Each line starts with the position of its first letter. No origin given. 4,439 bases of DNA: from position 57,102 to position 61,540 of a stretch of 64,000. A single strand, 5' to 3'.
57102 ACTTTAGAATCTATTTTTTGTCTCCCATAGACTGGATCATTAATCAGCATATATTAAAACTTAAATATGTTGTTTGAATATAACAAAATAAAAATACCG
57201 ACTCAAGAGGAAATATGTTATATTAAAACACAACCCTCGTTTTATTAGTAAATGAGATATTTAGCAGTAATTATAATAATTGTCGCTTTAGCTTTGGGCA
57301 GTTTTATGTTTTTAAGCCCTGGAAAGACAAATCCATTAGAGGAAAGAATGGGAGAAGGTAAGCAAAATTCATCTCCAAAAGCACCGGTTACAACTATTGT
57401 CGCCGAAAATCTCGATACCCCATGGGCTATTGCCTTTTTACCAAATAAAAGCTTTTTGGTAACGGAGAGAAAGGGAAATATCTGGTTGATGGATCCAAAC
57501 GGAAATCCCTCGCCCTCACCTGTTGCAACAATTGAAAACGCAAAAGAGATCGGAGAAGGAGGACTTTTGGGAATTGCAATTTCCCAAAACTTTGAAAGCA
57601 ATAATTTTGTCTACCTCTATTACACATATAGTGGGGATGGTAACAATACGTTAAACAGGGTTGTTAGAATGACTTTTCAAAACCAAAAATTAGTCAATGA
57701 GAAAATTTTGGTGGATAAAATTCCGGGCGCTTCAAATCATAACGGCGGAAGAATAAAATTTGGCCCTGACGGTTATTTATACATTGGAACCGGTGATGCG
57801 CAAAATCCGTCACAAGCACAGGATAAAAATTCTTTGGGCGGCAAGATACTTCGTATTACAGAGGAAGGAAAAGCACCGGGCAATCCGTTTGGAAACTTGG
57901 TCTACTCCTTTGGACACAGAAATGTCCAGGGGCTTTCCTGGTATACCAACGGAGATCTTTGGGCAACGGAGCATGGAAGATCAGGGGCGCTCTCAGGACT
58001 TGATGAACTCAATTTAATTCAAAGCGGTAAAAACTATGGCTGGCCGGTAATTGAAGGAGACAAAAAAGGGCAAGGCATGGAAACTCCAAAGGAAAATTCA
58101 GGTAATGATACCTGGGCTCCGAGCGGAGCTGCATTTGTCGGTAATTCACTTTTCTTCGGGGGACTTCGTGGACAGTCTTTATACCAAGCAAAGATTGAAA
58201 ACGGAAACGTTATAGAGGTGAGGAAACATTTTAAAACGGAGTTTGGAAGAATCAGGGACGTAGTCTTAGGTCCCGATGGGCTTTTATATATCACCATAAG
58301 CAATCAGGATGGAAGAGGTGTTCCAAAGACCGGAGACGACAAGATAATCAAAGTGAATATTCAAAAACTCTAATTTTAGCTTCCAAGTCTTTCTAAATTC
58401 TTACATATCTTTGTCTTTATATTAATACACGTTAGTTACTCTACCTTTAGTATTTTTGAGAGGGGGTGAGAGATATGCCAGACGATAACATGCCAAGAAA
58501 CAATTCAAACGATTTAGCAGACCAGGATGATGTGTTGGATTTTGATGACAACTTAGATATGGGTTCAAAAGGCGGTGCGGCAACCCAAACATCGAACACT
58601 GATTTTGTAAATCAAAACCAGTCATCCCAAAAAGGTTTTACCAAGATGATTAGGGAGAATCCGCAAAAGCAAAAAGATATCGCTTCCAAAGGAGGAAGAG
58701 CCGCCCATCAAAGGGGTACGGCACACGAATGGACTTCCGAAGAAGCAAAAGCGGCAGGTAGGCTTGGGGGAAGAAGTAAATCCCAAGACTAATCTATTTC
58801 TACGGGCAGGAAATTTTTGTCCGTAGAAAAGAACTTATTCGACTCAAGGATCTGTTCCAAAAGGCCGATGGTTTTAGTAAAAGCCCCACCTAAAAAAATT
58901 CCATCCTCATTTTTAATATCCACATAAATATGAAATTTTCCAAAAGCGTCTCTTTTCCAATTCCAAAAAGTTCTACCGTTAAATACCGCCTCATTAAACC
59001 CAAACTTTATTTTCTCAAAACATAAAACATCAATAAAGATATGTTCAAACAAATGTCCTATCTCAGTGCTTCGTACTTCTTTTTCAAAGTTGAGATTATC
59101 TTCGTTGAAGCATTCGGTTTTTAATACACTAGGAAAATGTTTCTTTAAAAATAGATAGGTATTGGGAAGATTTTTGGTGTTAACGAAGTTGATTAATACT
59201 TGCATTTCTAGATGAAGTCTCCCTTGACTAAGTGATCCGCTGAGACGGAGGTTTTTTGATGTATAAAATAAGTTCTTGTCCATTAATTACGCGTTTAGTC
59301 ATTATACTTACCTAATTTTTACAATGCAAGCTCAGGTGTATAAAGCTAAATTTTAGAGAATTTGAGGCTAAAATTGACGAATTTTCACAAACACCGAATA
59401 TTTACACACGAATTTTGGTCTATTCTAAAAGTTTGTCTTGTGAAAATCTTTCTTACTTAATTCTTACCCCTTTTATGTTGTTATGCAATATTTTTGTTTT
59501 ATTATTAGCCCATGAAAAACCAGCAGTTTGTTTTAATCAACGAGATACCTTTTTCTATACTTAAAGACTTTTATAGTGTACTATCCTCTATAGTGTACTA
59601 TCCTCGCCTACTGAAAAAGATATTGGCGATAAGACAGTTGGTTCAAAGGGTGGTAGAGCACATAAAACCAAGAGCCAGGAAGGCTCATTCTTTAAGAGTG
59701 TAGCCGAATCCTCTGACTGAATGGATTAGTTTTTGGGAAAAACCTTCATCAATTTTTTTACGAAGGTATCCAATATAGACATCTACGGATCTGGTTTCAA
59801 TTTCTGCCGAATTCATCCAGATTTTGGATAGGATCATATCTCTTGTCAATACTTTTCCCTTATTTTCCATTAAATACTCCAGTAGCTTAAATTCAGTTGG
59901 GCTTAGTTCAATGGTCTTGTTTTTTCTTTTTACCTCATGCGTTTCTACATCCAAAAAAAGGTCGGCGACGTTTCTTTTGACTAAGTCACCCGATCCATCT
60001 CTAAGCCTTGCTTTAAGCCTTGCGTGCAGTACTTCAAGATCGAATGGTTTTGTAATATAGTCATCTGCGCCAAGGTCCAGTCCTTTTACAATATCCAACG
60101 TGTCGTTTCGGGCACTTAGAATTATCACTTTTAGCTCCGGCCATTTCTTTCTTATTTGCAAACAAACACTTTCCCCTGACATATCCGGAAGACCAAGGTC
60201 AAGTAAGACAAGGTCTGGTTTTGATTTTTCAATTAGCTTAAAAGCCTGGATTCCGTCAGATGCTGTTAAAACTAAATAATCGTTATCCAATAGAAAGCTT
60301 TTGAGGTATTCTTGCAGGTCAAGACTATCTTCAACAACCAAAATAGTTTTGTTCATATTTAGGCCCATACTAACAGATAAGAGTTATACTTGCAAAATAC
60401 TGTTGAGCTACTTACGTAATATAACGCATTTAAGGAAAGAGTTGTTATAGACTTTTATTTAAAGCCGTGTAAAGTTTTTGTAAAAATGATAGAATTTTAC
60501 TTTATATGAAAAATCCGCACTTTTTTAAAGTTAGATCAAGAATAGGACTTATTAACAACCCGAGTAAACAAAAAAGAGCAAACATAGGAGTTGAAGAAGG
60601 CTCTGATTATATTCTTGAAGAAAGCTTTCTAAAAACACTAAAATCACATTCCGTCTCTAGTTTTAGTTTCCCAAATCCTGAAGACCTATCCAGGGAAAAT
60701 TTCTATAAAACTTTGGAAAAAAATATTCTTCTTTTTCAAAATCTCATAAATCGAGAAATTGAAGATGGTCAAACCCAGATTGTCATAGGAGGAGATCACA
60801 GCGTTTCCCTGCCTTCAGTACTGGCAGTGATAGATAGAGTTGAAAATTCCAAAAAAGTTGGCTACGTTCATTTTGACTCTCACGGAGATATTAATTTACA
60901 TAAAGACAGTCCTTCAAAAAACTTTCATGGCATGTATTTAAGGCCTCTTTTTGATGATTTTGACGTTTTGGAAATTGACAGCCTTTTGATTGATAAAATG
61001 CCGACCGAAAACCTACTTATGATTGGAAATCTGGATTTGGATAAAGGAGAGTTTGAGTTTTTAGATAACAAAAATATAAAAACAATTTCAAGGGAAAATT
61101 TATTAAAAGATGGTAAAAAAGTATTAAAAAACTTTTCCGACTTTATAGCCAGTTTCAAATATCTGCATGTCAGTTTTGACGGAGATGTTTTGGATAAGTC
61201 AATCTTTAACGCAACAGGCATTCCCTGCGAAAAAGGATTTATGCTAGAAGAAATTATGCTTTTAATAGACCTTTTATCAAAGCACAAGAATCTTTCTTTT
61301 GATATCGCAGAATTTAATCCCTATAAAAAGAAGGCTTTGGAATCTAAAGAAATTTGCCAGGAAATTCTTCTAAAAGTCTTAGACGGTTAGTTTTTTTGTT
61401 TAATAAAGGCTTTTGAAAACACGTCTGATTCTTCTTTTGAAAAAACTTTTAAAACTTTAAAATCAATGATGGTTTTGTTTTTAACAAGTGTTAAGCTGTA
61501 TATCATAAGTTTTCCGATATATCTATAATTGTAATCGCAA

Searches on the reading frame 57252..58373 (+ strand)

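Call 71: search_protein_families(library=pfam, proteins=[window:57252-58373:+], max_evalue=0.00001)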
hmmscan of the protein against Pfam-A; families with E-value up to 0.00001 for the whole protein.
window:57252-58373:+ (373 aa): 1 family
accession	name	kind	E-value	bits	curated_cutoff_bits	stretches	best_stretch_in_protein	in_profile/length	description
PF07995.17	GSDH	-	4.5e-82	276.4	25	1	54-355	1-329/332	Glucose / Sorbosone dehydrogenase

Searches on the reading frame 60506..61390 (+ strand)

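Call 71: search_protein_families(library=pfam, proteins=[window:60506-61390:+], max_evalue=0.00001)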
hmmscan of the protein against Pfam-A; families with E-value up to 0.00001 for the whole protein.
window:60506-61390:+ (294 aa): 1 family
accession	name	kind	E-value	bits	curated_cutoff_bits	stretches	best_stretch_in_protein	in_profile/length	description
PF00491.26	Arginase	-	5.4e-38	131.5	22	1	18-282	8-268/280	Arginase family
